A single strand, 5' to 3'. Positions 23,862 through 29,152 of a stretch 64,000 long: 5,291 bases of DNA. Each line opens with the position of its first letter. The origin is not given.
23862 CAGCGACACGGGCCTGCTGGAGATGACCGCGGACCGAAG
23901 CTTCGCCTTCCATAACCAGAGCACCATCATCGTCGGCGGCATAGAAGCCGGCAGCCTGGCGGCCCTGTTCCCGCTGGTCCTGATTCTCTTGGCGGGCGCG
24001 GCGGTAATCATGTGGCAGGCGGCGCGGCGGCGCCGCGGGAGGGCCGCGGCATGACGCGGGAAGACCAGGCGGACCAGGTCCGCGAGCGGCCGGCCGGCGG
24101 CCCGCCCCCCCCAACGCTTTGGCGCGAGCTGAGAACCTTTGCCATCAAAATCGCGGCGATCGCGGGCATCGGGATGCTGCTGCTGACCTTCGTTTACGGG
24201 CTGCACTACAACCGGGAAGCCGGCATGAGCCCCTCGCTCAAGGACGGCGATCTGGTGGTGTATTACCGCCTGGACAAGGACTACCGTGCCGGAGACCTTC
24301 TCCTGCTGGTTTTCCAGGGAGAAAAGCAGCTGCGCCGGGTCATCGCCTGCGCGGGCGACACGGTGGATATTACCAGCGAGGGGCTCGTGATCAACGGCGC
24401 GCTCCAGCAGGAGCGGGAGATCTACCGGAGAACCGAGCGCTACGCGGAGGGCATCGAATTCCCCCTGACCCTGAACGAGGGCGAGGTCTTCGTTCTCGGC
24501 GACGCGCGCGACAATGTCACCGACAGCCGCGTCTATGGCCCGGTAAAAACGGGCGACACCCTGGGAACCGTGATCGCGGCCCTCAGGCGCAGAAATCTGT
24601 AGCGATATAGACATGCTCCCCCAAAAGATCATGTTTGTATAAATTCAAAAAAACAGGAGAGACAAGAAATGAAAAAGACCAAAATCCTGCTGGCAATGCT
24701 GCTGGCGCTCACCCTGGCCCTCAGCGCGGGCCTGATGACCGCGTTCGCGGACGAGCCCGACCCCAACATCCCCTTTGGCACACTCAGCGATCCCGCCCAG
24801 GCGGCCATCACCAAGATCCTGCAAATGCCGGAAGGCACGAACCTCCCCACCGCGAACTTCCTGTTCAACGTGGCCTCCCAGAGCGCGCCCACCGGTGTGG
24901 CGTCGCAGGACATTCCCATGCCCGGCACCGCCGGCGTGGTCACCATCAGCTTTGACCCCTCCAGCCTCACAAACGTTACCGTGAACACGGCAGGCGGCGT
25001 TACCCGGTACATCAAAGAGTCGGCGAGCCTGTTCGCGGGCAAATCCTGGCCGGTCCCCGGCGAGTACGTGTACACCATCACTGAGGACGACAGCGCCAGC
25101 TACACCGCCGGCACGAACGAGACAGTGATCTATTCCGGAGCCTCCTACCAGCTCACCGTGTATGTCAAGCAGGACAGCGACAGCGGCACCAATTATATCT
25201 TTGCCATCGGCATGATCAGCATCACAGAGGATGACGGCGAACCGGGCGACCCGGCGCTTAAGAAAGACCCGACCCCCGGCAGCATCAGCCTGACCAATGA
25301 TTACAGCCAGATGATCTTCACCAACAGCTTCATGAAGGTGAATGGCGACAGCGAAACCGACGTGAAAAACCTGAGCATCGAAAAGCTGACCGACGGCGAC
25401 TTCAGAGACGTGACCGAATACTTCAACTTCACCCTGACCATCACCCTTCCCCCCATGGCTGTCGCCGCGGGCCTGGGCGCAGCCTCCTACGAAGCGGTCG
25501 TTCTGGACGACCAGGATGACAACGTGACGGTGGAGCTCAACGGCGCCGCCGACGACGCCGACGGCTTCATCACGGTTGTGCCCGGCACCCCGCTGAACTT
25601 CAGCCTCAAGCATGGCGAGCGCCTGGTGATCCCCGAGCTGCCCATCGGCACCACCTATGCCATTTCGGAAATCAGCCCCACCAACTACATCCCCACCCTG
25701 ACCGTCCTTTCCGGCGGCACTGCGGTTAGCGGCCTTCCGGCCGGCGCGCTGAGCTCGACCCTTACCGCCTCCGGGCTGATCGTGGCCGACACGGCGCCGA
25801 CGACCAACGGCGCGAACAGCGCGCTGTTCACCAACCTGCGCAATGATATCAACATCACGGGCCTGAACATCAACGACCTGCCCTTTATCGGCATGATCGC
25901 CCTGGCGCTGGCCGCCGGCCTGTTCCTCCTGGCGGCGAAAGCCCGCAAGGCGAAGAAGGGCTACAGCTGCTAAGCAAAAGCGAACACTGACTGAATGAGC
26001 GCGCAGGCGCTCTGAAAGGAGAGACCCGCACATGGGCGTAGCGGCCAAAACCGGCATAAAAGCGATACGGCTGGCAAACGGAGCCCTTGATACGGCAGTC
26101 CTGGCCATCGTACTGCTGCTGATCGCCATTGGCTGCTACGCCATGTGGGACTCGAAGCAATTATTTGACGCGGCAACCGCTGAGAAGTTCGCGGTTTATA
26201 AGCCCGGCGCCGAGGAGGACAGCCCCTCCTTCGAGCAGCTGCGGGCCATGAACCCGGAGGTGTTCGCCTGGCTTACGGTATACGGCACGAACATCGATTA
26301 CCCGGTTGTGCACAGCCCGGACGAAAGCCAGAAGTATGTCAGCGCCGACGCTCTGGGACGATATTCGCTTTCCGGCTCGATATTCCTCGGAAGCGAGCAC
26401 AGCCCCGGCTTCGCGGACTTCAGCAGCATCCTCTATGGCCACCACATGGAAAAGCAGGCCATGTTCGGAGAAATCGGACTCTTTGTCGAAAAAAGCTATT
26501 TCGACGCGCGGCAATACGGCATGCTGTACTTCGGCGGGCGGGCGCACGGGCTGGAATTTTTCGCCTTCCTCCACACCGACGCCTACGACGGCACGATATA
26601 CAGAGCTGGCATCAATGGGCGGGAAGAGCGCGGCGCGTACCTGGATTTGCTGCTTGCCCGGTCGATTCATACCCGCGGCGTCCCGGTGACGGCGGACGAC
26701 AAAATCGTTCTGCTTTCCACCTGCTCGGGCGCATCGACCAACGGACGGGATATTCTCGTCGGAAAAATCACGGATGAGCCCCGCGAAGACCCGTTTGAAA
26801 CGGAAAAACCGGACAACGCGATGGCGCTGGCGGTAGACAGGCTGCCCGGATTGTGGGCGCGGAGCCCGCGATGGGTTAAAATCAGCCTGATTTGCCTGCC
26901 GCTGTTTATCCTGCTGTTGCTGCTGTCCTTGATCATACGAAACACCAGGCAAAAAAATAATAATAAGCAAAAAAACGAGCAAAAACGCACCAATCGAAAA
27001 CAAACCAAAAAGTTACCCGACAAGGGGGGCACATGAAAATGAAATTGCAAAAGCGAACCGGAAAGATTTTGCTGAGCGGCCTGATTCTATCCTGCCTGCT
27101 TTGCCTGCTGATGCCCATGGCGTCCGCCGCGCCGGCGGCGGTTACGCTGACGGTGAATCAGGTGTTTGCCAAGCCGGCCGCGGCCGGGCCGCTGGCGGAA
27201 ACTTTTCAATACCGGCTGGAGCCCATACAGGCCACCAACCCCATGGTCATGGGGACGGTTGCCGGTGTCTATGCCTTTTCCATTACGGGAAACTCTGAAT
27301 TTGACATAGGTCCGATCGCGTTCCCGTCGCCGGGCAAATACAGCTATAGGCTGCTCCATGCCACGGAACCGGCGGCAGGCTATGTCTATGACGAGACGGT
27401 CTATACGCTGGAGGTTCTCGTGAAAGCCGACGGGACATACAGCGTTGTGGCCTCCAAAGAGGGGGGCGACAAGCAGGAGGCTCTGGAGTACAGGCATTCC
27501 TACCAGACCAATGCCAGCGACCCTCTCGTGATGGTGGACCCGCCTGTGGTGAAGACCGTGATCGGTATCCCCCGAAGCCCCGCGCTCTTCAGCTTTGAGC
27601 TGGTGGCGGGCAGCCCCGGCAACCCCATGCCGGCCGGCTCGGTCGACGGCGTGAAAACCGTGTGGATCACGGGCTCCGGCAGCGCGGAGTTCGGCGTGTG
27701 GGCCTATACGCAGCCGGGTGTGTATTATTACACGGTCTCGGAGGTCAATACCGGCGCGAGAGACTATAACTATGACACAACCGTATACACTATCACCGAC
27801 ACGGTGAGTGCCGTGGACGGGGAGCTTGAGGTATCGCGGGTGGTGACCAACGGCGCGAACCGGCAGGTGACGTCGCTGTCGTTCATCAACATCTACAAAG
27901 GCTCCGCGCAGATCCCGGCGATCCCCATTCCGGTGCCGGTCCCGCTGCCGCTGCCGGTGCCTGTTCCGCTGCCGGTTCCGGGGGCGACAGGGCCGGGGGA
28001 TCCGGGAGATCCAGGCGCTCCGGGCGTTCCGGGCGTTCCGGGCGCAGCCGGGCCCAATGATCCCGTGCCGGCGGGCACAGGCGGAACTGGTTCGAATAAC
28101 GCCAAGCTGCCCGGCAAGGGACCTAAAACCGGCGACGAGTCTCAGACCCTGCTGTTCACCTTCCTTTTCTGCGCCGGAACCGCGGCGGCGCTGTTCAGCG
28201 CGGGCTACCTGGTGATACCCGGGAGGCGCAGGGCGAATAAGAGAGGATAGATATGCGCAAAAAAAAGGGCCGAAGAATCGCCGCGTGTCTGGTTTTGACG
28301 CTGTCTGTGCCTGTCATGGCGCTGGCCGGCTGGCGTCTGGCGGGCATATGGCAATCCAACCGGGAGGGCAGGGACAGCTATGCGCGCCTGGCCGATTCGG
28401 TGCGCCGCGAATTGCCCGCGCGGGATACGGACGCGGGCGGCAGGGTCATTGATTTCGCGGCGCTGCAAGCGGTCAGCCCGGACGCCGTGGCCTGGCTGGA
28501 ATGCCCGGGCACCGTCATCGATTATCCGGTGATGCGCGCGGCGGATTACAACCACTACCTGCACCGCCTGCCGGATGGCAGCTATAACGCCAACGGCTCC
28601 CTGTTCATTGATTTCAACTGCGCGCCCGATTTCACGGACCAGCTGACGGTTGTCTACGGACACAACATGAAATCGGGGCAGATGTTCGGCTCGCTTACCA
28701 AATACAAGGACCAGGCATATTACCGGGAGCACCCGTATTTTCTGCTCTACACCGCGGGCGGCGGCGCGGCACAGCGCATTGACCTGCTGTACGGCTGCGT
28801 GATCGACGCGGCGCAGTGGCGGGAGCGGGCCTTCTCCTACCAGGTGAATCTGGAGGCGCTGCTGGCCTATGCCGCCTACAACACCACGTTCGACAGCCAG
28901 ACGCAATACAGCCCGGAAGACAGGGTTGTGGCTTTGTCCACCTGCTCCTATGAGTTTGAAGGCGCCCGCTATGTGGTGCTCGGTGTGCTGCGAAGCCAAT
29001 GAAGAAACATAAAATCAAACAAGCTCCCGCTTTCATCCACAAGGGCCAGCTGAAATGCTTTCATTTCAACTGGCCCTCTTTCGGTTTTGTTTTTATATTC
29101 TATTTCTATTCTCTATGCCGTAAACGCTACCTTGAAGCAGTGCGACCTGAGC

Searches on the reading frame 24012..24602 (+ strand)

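Call 29: search_protein_families(library=pfam, proteins=[window:24012-24602:+], max_evalue=0.0001)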
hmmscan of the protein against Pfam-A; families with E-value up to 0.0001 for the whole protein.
window:24012-24602:+ (196 aa): 1 family
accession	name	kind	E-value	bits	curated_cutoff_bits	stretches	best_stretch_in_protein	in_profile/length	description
PF10502.14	Peptidase_S26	-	5e-20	72.6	22.9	1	43-188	4-164/168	Signal peptidase, peptidase S26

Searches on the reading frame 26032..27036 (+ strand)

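Call 29: search_protein_families(library=pfam, proteins=[window:26032-27036:+], max_evalue=0.0001)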
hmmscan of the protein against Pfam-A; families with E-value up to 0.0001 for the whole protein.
window:26032-27036:+ (334 aa): 1 family
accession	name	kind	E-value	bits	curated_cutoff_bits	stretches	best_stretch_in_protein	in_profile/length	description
PF04203.18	Sortase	-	3.5e-05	24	26.6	0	82-240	2-118/125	Sortase domain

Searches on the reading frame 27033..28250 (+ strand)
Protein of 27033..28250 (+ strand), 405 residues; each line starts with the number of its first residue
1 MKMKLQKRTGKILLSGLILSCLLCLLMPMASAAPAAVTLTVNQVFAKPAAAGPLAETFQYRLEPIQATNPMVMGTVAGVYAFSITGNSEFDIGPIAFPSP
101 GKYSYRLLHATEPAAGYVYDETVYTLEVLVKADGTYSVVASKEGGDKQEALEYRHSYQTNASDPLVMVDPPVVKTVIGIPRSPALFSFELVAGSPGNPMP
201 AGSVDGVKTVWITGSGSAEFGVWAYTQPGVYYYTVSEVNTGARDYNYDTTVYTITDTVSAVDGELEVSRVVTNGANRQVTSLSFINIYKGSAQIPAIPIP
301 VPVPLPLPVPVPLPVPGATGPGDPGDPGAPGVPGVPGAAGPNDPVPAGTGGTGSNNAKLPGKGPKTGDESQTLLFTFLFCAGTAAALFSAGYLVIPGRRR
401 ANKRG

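Call 29: search_protein_families(library=pfam, proteins=[window:27033-28250:+], max_evalue=0.0001)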
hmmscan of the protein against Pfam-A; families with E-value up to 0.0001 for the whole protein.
window:27033-28250:+ (405 aa): 1 family
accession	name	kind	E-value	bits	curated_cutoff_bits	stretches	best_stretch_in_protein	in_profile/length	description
PF12892.13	FctA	-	1.5e-19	71.4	22.1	1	172-289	3-120/120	Spy0128-like isopeptide containing domain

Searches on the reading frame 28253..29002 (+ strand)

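Call 29: search_protein_families(library=pfam, proteins=[window:28253-29002:+], max_evalue=0.0001)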
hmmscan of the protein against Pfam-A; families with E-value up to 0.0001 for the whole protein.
window:28253-29002:+ (249 aa): 1 family
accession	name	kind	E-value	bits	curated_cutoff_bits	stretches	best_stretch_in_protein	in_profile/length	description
PF04203.18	Sortase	-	1.6e-07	31.5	26.6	1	82-245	1-123/125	Sortase domain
